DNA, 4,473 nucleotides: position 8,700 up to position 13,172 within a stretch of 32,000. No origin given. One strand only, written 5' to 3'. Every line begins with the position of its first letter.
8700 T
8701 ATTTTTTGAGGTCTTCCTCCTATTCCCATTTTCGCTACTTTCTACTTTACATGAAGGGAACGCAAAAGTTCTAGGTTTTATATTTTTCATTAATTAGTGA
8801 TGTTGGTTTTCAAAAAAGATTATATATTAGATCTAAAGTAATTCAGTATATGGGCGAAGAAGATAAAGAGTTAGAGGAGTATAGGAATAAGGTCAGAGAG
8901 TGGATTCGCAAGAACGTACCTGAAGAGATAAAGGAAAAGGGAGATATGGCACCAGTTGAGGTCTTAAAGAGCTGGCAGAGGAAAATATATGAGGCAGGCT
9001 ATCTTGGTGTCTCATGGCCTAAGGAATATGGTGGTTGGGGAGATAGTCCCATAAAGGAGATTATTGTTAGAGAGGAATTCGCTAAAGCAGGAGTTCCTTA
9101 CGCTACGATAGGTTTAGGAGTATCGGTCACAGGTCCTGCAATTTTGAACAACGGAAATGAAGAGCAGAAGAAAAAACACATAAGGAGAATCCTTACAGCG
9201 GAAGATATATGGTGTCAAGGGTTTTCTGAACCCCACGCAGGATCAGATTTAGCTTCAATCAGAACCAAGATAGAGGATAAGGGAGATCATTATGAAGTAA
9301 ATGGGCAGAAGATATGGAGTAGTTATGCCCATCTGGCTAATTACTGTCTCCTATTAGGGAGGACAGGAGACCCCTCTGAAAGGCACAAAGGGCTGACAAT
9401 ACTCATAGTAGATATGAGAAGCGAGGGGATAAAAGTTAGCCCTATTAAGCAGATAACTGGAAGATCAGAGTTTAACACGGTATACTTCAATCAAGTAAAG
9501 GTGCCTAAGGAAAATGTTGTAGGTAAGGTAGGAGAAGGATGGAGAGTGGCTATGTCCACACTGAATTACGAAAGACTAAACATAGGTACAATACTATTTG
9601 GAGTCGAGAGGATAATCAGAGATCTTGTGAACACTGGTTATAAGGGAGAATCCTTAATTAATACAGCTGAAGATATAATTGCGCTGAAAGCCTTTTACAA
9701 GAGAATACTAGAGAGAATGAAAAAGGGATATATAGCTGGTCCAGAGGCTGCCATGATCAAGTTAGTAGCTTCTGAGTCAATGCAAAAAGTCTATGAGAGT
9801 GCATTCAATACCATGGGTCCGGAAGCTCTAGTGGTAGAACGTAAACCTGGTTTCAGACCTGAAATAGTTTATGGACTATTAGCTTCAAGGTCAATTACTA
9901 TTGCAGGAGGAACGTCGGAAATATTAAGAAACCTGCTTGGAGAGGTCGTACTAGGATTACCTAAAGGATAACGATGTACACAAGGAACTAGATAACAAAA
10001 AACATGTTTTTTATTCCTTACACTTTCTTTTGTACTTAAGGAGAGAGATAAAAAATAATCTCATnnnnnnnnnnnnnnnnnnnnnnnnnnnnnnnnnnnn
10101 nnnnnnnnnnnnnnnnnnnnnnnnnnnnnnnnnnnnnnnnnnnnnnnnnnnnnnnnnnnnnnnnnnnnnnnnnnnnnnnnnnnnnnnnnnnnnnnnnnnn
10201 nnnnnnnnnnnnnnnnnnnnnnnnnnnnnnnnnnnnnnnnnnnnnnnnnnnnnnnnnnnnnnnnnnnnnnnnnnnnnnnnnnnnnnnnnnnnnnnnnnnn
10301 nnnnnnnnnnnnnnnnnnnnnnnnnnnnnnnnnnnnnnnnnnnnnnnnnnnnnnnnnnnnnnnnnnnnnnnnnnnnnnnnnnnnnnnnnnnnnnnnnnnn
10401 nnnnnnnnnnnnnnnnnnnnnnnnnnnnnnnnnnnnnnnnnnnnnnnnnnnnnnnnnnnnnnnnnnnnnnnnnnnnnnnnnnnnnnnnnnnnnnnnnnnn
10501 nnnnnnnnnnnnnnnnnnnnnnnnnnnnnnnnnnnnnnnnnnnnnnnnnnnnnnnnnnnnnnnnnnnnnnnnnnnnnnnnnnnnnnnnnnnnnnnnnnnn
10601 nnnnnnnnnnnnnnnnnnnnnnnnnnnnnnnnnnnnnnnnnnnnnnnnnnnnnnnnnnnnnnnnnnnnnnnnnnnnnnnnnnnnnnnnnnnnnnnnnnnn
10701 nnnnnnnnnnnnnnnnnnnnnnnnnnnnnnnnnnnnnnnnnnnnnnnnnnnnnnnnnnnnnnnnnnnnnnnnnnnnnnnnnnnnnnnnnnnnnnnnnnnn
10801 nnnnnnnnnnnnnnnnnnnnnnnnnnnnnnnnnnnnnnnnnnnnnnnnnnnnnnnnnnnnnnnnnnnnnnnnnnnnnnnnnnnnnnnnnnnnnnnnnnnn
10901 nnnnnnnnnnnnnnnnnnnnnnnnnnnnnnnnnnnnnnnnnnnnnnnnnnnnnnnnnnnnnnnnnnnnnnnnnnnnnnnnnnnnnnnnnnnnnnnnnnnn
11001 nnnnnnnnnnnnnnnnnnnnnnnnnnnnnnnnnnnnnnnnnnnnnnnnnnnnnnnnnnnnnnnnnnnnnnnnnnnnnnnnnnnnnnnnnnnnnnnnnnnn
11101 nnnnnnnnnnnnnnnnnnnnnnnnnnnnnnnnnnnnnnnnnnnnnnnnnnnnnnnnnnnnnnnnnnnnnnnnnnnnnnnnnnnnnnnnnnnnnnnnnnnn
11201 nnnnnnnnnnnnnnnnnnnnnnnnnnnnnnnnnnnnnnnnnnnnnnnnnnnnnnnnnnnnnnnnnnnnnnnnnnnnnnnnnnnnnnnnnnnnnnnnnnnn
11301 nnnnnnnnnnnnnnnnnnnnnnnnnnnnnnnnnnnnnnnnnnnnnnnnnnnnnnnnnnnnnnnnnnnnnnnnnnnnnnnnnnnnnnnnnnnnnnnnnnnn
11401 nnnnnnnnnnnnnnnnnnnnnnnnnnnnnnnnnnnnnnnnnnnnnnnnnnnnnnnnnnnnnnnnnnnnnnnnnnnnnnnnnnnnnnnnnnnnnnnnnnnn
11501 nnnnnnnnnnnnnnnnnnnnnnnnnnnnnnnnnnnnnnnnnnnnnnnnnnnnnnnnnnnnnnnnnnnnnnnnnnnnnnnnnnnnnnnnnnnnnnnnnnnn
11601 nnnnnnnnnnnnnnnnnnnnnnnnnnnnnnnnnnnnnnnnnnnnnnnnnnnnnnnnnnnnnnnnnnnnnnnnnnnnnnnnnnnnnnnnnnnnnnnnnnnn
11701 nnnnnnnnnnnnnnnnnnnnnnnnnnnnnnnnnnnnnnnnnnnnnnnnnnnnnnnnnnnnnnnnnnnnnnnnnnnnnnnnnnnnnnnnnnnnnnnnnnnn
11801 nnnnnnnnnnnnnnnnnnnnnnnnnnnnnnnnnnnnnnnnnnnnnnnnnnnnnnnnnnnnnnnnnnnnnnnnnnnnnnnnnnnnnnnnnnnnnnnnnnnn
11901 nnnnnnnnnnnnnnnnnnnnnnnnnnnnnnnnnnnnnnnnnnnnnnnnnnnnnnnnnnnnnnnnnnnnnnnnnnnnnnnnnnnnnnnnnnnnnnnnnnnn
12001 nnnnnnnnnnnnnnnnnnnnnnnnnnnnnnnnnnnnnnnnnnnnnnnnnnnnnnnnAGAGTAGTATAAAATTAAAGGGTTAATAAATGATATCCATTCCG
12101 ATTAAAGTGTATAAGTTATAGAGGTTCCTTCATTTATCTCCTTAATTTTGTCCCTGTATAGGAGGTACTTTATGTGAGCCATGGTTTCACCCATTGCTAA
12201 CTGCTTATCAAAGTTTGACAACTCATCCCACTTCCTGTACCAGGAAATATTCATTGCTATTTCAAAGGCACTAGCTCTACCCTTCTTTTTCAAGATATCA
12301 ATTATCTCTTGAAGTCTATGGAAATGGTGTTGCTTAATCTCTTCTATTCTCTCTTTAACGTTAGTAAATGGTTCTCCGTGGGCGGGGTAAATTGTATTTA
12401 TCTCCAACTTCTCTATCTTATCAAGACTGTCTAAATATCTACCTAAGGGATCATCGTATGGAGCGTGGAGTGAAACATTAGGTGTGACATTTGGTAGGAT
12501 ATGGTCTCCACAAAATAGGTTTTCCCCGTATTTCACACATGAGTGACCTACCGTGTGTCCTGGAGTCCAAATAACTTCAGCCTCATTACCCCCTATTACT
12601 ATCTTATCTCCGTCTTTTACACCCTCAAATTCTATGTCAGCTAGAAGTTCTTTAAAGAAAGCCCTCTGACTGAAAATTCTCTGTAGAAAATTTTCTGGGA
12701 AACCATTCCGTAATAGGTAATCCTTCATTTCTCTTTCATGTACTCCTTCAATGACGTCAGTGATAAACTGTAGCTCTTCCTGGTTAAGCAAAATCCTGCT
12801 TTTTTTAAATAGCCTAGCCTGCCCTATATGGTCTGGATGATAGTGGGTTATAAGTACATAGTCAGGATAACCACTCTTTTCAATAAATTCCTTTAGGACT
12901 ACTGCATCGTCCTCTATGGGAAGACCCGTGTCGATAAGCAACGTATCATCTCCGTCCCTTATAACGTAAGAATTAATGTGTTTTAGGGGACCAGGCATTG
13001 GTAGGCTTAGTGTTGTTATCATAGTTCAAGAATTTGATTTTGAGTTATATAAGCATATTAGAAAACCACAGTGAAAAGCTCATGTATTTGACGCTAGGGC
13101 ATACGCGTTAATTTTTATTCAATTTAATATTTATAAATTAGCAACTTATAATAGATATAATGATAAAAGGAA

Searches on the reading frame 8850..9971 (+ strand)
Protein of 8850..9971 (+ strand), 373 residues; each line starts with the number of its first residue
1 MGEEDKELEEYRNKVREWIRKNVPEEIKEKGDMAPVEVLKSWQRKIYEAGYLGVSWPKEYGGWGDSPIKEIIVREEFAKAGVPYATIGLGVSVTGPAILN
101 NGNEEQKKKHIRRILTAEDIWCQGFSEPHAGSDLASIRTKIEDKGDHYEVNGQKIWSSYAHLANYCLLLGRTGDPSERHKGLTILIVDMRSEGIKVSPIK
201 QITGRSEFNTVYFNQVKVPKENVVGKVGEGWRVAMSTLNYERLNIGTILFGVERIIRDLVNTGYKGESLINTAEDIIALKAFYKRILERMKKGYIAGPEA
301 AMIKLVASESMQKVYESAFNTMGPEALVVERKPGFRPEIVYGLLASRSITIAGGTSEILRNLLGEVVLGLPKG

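Call 23: search_protein_families(library=pfam, proteins=[window:8850-9971:+], max_evalue=0.001)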
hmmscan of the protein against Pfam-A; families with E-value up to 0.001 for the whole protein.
window:8850-9971:+ (373 aa): 3 families
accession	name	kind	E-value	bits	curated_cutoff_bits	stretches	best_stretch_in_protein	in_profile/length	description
PF02771.21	Acyl-CoA_dh_N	-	1.1e-19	71.3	22.9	1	6-117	2-112/113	Acyl-CoA dehydrogenase, N-terminal domain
PF02770.24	Acyl-CoA_dh_M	-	7.3e-19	68.2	33.3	1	122-215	1-96/97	Acyl-CoA dehydrogenase, middle domain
PF00441.29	Acyl-CoA_dh_1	-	8.1e-16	59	22.4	1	228-367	1-149/150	Acyl-CoA dehydrogenase, C-terminal domain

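Call 26: search_protein_families(library=ncbifam, proteins=[window:8850-9971:+], max_evalue=0.00001)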
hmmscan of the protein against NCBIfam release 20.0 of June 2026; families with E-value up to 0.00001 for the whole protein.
window:8850-9971:+ (373 aa): 19 families
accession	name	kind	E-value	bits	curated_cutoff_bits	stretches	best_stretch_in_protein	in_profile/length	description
TIGR03204.1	pimC_large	equivalog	2.6e-66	224.1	623.85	1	6-370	6-395/395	pimeloyl-CoA dehydrogenase large subunit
NF045552.1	GlutCoADH_Des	equivalog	1.1e-40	140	470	1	6-254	7-256/387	glutaryl-CoA dehydrogenase Acd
NF042972.1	AcrlCoAredClosAcrC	equivalog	4.4e-39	134.2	640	1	10-252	11-252/378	acryloyl-CoA reductase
NF008997.0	PRK12341.1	equivalog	1e-32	113.6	537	1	12-252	13-252/382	acyl-CoA dehydrogenase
NF042439.1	SulpropCoADesulf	equivalog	1.7e-30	106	600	1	44-253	31-246/379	3-sulfinopropanoyl-CoA desulfinase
NF043006.1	CyhCrbnylCoADH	equivalog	4.1e-30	105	650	1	23-254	26-253/380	cyclohexane-1-carbonyl-CoA dehydrogenase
NF058590.1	AcCoDHFadEBacil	equivalog_domain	8.5e-29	100.5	600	1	14-253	31-268/586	acyl-CoA dehydrogenase FadE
NF045652.1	ProlPCPDhRedW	equivalog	9e-28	97.1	650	1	5-260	1-259/376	L-prolyl-[peptidyl-carrier protein] dehydrogenase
TIGR03207.1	cyc_hxne_CoA_dh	equivalog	1.9e-27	96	575.35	1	40-256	35-252/372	cyclohexanecarboxyl-CoA dehydrogenase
NF002885.1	PRK03354.1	equivalog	6.1e-23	81.5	540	1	37-324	37-336/378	crotonobetainyl-CoA dehydrogenase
NF053553.1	prodigi_MBC_PigA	equivalog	7.9e-21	74.6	500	1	40-261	40-265/381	prodigiosin MBC biosynthesis dehydrogenase PigA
NF007000.1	PRK09463.1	subfamily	1.6e-13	49.9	600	1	45-242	81-297/726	acyl-CoA dehydrogenase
NF037942.1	ac_ACP_DH_MbtN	equivalog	5.4e-13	48.4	700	1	76-255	63-247/376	mycobactin biosynthesis acyl-ACP dehydrogenase MbtN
NF052270.1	Staph_DH_FadE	equivalog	1.2e-11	44.1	600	1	96-227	115-245/400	acyl-CoA dehydrogenase FadE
TIGR04022.1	sulfur_SfnB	equivalog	7.9e-11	41.5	430.9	1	47-225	43-216/391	SfnB family sulfur acquisition oxidoreductase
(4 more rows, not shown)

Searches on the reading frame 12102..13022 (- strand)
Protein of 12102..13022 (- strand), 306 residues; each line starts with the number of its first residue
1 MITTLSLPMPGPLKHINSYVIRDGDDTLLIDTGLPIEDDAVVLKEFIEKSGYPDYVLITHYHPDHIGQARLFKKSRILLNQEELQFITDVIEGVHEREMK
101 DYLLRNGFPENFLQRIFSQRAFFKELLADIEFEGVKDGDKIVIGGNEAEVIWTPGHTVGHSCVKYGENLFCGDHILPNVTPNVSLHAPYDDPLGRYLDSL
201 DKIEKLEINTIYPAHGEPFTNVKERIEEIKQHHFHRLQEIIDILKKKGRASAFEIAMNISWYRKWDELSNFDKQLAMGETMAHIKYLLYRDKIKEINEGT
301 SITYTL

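Call 3: search_protein_families(library=pfam, proteins=[window:12102-13022:-], max_evalue=0.01)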
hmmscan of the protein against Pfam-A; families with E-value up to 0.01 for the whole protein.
window:12102-13022:- (306 aa): 4 families
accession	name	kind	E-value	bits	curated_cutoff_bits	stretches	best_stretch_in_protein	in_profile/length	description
PF00753.33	Lactamase_B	-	2.6e-26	93.2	22.7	1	15-215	5-196/196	Metallo-beta-lactamase superfamily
PF13483.12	Lactamase_B_3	-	0.00072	20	24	1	16-93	7-77/160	Beta-lactamase superfamily domain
PF19583.5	ODP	-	0.00091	19.6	27.2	0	15-85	2-77/194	ODP family beta lactamase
PF21221.3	B_lactamase-like_C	-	0.0013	18.8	27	1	275-292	28-45/46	Metallo-beta-lactamase-like, C-terminal domain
